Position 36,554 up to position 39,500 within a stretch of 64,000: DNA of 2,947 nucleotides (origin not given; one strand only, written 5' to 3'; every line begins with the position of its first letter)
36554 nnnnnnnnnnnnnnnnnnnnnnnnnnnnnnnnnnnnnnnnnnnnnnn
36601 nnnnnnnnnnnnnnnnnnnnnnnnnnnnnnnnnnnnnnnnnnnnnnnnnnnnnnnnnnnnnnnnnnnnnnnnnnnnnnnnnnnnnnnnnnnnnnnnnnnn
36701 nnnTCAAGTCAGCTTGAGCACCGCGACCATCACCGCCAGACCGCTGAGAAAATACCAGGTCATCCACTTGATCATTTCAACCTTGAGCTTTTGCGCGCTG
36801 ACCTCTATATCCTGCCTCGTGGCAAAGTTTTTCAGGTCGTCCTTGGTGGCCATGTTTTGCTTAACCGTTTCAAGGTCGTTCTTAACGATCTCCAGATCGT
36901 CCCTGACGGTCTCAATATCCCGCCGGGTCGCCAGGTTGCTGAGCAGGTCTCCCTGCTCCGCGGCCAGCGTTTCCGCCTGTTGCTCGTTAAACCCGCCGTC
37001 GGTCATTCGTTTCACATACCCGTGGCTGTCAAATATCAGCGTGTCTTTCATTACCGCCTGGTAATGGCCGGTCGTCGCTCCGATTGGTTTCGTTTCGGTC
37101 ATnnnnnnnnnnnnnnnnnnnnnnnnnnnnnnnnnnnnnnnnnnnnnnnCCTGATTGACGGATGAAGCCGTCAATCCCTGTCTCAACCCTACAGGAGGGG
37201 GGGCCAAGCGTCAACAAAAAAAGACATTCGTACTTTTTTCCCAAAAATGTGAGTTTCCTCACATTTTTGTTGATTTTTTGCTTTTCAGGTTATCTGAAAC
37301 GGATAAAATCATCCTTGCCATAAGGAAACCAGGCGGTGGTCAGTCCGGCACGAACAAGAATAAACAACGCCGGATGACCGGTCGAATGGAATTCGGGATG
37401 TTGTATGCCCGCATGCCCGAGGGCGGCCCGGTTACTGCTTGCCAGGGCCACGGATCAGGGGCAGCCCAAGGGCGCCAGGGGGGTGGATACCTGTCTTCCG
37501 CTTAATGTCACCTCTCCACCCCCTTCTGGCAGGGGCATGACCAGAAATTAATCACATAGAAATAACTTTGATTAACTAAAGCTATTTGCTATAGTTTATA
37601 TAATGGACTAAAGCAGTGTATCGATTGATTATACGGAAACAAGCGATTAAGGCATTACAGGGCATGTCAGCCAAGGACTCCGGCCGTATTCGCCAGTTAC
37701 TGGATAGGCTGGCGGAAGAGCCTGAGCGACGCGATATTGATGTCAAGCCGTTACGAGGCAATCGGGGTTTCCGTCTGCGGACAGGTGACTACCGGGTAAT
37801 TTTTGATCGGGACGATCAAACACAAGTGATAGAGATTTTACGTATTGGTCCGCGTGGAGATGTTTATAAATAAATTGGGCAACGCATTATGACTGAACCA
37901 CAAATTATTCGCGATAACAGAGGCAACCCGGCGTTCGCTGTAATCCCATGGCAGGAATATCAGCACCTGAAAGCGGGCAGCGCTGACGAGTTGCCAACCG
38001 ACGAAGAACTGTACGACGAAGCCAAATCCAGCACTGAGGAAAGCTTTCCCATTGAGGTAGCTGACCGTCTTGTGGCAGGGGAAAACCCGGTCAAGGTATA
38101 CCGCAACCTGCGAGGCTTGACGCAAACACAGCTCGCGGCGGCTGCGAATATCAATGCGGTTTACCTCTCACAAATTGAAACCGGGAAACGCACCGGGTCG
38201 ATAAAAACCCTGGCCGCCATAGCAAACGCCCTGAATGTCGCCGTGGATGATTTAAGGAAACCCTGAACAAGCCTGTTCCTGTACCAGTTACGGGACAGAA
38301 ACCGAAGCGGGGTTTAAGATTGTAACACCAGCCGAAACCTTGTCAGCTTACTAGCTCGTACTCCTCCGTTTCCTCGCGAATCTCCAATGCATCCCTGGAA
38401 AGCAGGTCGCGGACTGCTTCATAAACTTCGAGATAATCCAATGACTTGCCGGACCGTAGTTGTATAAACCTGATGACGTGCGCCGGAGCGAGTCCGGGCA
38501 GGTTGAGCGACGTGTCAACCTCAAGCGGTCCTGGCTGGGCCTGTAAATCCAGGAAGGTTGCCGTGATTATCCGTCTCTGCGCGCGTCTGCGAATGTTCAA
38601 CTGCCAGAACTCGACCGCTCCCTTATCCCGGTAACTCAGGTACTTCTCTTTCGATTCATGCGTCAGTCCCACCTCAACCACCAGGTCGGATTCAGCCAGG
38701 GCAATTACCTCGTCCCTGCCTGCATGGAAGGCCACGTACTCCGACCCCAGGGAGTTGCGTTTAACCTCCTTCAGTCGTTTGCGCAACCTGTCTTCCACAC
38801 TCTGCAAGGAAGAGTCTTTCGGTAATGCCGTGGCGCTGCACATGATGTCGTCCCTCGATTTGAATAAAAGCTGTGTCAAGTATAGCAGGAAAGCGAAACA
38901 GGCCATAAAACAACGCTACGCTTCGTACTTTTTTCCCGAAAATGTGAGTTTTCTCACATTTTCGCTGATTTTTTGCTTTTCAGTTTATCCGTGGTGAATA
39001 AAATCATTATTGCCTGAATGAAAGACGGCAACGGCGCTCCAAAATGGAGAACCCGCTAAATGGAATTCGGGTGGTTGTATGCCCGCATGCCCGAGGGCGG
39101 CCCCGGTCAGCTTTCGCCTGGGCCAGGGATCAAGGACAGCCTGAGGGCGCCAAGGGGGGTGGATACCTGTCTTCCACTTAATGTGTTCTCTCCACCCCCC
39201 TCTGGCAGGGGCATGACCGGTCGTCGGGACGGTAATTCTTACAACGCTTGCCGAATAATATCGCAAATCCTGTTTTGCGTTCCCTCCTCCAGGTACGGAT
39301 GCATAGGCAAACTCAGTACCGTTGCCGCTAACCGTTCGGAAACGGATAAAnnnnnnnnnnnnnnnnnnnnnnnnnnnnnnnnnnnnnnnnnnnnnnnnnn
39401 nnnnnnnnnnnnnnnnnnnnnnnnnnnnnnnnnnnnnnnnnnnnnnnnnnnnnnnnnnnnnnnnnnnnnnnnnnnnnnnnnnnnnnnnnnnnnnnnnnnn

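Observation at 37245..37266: Both repeat copies carry a textbook-perfect CRP consensus site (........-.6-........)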

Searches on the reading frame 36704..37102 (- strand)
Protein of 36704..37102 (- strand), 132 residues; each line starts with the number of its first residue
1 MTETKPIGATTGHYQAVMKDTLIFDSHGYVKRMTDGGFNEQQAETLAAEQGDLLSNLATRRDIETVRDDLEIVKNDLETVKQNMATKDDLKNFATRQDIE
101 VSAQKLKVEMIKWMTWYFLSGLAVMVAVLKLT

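Call 14: search_protein_families(library=pfam, proteins=[window:36704-37102:-])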
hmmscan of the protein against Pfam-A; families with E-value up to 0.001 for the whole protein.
window:36704-37102:- (132 aa): 1 family
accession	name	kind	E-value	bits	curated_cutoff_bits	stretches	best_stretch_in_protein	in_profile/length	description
PF07798.16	CCDC90-like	-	1.9e-07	31.6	33.5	0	24-47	1-24/175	Coiled-coil domain-containing protein 90-like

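Call 65: search_protein_families(library=padloc, proteins=[window:36704-37102:-], max_evalue=0.001)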
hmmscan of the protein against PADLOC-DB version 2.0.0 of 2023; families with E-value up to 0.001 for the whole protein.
window:36704-37102:- (132 aa): 0 families

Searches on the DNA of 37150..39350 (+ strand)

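Call 7: search_rna_families(source=window, start=37150, end=39350, threshold=evalue, max_evalue=10, show_alignments=3)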
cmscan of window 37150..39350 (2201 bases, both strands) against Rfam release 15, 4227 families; matches with E-value up to 10: 6.
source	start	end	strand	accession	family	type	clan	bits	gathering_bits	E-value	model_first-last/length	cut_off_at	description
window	38939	39004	-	RF02693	psm_mec_RNA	Gene; sRNA;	-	21.5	85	6.7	1-143/143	no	psm_mec locus RNA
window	37945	38000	+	RF03869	mir-2834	Gene; miRNA;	-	19.8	87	0.68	1-63/63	no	mir-2834 microRNA precursor family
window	37460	37542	-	RF03191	mir-1913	Gene; miRNA;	-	16.8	105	8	1-80/80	no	mir-1913 microRNA precursor family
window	37209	37301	+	RF00016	SNORD14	Gene; snRNA; snoRNA; CD-box;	-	16.6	64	7.8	1-111/111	no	Small nucleolar RNA SNORD14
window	38269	38309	+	RF01679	P36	Gene; sRNA;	-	16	36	5.3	1-61/61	no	Pseudomonas sRNA P36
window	38012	38057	+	RF01131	sR47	Gene; snRNA; snoRNA; CD-box;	CL00132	15.5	40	1.4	1-55/55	no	Small nucleolar RNA sR47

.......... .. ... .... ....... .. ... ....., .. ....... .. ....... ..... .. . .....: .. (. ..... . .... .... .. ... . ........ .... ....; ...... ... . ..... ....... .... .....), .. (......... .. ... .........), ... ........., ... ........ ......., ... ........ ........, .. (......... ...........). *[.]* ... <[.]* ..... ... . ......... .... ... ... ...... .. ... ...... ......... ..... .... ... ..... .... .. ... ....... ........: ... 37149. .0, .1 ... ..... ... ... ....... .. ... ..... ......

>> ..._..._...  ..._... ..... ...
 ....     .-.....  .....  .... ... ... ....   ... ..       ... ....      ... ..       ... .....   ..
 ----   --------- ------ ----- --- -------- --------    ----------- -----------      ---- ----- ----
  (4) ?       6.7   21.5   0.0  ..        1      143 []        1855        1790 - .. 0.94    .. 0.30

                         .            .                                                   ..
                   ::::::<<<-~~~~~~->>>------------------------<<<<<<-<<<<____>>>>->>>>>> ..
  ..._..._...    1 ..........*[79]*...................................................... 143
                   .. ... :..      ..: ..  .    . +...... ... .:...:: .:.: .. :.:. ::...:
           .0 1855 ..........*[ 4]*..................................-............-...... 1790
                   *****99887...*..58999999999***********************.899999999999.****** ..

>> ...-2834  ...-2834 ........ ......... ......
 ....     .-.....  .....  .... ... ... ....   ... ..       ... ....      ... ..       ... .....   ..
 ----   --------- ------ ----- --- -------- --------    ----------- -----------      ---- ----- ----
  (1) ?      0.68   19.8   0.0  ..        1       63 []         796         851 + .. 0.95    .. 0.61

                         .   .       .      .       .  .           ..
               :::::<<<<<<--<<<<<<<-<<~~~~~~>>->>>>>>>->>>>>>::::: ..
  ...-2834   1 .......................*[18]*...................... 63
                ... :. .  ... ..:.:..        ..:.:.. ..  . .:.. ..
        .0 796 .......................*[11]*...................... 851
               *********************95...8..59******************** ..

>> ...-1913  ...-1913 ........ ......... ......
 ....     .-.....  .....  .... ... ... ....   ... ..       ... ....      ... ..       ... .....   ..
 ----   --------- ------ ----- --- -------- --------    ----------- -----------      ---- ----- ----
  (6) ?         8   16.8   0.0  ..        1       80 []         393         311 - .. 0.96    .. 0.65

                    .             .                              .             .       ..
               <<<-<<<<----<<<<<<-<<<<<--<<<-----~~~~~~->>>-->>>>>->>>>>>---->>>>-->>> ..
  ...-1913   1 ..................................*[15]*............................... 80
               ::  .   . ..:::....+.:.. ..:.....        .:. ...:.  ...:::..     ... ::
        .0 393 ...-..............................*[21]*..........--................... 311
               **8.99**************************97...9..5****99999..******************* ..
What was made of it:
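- On Any described RNA family (Rfam 15) for the downstream transcript: Only chance-level hits at E up to 10 over 37150-39350 (call 7).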

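Call 16: search_dna_similar(query=window:37220-37550:+, collection=plasmids, mode=distant, max_evalue=0.001)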
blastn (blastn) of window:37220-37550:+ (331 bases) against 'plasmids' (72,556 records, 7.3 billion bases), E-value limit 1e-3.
No match.

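Call 17: search_dna_similar(query=window:37220-37550:+, collection=phages, mode=distant, max_evalue=0.001)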
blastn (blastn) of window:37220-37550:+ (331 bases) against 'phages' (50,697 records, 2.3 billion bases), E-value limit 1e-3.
No match.
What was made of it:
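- Tried and rejected: No match against PLSDB plasmids or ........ phages (calls 16, 17).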

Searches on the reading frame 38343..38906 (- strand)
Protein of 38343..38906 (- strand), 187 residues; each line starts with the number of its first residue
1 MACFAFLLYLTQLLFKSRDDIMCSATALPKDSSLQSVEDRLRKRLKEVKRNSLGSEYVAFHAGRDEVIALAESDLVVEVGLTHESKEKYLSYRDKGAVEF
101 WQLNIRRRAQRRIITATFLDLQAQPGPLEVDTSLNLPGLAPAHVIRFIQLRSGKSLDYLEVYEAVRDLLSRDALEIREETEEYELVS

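Call 14: search_protein_families(library=pfam, proteins=[window:38343-38906:-])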
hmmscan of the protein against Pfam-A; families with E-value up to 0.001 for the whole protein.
window:38343-38906:- (187 aa): 0 families

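Call 15: find_encoding_contigs(protein=window:38343-38906:-, flank=5000, max_places=6)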
Protein window:38343-38906:- (187 aa): no gene with exactly this product is on record in the collection.

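Call 65: search_protein_families(library=padloc, proteins=[window:38343-38843:-], max_evalue=0.001)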
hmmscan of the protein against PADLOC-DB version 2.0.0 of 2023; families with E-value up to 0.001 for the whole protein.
window:38343-38843:- (166 aa): 0 families
